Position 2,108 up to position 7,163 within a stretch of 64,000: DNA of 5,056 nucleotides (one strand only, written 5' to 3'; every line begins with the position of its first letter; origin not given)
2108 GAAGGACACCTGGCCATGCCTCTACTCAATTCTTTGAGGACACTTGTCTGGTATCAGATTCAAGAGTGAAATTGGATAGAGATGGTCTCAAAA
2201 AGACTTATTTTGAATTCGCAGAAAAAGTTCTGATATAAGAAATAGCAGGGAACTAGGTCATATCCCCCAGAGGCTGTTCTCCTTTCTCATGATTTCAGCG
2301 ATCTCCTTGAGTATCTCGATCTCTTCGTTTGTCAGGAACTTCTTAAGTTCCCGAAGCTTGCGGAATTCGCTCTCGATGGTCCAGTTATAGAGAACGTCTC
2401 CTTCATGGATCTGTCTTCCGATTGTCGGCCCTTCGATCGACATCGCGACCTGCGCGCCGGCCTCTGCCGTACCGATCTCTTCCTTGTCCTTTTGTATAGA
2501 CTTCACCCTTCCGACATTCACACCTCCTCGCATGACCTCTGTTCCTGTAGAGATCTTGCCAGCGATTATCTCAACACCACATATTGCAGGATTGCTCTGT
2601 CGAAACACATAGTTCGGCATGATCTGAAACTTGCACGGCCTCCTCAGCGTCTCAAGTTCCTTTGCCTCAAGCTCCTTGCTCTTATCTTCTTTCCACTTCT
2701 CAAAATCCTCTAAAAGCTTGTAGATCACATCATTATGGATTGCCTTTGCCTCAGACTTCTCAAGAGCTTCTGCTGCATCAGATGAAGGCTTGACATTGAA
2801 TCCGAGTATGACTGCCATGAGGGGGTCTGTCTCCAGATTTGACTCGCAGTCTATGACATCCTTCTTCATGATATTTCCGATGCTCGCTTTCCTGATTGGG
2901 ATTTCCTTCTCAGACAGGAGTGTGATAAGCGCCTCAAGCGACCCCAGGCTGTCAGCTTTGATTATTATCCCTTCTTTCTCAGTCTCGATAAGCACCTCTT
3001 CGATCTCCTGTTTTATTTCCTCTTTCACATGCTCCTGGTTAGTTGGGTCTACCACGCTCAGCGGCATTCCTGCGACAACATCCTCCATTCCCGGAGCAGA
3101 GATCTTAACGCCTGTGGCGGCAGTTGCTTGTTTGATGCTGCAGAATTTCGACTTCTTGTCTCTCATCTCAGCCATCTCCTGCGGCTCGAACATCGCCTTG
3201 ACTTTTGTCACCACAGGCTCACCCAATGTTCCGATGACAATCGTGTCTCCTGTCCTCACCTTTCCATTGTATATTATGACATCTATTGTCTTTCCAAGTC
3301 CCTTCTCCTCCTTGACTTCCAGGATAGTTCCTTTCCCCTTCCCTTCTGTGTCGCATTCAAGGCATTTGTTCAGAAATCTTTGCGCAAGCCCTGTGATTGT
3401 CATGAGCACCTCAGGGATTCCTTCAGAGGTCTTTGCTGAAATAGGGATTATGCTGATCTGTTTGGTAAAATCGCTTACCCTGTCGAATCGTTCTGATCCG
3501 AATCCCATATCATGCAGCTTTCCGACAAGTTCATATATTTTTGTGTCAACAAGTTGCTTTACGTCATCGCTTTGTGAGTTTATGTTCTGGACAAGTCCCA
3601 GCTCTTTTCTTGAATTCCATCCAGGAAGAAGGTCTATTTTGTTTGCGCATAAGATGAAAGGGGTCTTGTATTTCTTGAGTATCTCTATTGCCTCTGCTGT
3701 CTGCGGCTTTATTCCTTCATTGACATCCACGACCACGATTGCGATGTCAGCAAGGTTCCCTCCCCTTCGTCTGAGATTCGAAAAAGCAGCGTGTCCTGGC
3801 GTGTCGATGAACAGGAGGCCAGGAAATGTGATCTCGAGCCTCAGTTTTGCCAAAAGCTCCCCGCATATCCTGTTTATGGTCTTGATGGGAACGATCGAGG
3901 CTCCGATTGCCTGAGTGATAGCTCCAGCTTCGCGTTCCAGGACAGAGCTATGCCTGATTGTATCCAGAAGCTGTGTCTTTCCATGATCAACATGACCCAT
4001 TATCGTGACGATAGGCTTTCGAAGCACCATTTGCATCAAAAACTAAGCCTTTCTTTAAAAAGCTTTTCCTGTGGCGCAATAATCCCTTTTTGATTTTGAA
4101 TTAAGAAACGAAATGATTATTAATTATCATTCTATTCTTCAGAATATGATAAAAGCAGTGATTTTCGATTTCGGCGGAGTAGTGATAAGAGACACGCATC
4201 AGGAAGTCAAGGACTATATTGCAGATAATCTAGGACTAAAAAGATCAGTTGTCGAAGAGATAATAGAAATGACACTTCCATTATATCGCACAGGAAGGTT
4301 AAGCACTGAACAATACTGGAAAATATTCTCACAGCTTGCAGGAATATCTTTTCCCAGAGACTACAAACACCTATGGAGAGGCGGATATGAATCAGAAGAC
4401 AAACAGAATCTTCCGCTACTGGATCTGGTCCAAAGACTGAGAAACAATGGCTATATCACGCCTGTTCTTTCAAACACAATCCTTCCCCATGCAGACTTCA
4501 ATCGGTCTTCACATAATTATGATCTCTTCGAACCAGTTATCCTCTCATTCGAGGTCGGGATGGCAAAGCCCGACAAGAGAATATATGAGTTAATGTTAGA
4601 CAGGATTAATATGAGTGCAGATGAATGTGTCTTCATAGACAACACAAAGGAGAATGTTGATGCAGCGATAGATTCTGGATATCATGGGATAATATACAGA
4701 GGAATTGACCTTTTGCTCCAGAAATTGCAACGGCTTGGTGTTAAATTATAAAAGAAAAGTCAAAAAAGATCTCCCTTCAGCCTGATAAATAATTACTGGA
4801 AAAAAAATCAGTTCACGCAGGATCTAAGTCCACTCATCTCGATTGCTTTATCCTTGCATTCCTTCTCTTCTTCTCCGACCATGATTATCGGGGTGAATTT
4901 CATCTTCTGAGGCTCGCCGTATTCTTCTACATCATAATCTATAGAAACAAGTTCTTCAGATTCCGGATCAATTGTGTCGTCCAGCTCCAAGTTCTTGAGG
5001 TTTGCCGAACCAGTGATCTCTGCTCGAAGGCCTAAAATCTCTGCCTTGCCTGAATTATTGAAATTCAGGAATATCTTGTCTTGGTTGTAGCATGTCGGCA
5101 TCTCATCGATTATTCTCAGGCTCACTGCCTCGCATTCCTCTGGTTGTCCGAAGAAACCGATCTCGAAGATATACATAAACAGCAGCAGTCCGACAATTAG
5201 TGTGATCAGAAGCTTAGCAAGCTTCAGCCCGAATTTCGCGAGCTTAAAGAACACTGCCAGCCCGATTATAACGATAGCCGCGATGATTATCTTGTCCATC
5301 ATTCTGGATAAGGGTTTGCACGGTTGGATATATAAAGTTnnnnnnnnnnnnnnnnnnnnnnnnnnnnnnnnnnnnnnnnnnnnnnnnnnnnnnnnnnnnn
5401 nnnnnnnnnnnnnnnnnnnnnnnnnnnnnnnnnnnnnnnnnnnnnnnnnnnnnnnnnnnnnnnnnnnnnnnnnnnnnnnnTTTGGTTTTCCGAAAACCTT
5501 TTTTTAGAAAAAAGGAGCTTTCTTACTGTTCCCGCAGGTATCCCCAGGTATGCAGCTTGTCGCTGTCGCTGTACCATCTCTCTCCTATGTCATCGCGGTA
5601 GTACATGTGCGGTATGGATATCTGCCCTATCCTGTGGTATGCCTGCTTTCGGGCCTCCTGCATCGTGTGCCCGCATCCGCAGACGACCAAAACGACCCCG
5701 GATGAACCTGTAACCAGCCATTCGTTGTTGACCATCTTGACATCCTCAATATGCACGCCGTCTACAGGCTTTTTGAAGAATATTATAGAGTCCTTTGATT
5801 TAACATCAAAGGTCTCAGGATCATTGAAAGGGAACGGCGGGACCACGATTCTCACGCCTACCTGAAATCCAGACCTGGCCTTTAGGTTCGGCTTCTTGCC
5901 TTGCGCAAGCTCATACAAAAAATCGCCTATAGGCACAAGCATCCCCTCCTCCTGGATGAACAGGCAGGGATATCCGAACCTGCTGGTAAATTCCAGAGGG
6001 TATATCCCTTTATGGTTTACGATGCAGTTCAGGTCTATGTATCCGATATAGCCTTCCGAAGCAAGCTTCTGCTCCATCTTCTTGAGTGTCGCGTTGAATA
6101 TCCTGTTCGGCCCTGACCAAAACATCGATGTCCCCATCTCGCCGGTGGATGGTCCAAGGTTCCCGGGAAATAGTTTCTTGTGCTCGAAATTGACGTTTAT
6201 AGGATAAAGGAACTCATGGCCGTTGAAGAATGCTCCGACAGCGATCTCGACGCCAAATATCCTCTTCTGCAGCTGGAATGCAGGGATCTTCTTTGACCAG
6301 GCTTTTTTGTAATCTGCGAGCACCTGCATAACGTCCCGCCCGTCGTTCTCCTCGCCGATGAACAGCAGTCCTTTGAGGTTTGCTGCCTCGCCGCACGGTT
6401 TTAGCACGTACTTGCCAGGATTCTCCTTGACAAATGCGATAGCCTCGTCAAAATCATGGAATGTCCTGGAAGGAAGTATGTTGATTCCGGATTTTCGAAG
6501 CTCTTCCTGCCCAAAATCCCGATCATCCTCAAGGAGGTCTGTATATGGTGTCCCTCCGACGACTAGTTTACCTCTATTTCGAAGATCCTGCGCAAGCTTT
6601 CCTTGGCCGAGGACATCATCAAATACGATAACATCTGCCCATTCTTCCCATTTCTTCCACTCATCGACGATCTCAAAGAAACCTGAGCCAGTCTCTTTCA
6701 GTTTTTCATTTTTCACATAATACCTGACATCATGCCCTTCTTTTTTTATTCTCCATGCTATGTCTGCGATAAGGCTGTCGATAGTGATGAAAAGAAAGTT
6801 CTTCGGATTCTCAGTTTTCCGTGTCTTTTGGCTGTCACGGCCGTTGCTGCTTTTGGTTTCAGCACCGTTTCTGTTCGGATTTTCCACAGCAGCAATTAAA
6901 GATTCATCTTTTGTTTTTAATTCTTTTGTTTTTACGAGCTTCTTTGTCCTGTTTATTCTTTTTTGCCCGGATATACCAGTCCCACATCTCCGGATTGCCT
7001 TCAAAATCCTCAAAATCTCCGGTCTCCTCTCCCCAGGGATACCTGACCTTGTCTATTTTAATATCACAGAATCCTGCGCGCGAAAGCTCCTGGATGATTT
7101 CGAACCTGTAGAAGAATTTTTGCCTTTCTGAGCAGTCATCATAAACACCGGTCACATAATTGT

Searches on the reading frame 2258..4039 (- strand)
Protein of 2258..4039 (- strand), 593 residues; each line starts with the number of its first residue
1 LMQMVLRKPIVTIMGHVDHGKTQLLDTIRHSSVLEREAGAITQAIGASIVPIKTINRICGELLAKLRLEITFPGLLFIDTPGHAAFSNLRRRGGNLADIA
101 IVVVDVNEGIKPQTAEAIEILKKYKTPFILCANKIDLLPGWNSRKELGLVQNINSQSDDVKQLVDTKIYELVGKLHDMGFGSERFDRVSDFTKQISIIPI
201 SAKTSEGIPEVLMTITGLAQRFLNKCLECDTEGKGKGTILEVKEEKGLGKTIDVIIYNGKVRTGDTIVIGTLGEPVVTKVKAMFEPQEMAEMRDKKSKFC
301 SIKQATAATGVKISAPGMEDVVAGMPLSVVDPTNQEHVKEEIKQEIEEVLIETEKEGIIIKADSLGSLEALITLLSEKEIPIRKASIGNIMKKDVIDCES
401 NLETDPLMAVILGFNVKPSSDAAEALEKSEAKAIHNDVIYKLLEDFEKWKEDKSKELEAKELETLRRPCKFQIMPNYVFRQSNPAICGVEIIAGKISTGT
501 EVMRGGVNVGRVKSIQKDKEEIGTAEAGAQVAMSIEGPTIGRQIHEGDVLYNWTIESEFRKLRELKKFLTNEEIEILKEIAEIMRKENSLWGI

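Call 32: search_protein_families(library=pfam, proteins=[window:2258-4039:-])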
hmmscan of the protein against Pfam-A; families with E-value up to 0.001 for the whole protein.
window:2258-4039:- (593 aa): 7 families
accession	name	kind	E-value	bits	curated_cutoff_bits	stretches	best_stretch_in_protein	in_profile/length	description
PF00009.33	GTP_EFTU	-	5.3e-32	111.4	26.5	1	10-218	5-185/188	Elongation factor Tu GTP binding domain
PF14578.12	GTP_EFTU_D4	-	5.2e-28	97.2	23.8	1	467-551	1-86/86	Elongation factor Tu domain 4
PF11987.13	IF-2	-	4.1e-20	72.3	27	1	336-447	6-117/117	Translation-initiation factor 2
PF03144.31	GTP_EFTU_D2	-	8e-12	45.9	30.3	1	249-327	1-72/73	Elongation factor Tu domain 2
PF01926.29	MMR_HSR1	-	8.9e-07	29.5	21.9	1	11-134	2-113/113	50S ribosome-binding GTPase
PF22042.2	EF-G_D2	-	1.6e-05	25.3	27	1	236-295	3-52/84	Elongation factor G domain 2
PF02470.25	MlaD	-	0.00015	22.4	25.1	1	493-536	12-50/81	MlaD protein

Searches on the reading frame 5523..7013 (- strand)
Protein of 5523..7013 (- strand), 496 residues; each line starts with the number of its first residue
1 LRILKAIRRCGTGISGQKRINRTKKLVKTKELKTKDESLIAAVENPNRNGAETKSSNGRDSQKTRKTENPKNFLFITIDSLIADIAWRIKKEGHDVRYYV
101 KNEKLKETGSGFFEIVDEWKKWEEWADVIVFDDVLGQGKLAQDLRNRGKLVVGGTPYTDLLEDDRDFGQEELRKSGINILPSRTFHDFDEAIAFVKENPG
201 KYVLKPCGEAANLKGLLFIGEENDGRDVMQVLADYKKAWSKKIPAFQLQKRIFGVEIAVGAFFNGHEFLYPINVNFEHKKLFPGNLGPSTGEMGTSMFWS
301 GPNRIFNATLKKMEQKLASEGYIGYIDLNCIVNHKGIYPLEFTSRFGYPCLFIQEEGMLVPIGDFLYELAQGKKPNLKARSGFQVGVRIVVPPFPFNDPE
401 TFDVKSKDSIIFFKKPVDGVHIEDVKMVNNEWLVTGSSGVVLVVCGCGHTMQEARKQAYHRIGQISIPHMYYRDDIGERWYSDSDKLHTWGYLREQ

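Call 61: search_protein_families(library=pfam, proteins=[window:5523-7013:-], max_evalue=0.01)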
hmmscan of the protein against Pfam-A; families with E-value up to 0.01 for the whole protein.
window:5523-7013:- (496 aa): 2 families
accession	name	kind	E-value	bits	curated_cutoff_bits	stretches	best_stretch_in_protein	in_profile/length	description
PF01071.24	GARS_A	-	3e-11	44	27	1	165-349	3-192/194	Phosphoribosylglycinamide synthetase, ATP-grasp (A) domain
PF02843.22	GARS_C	-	1.2e-09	38.8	34.8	1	434-479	47-92/92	Phosphoribosylglycinamide synthetase, C domain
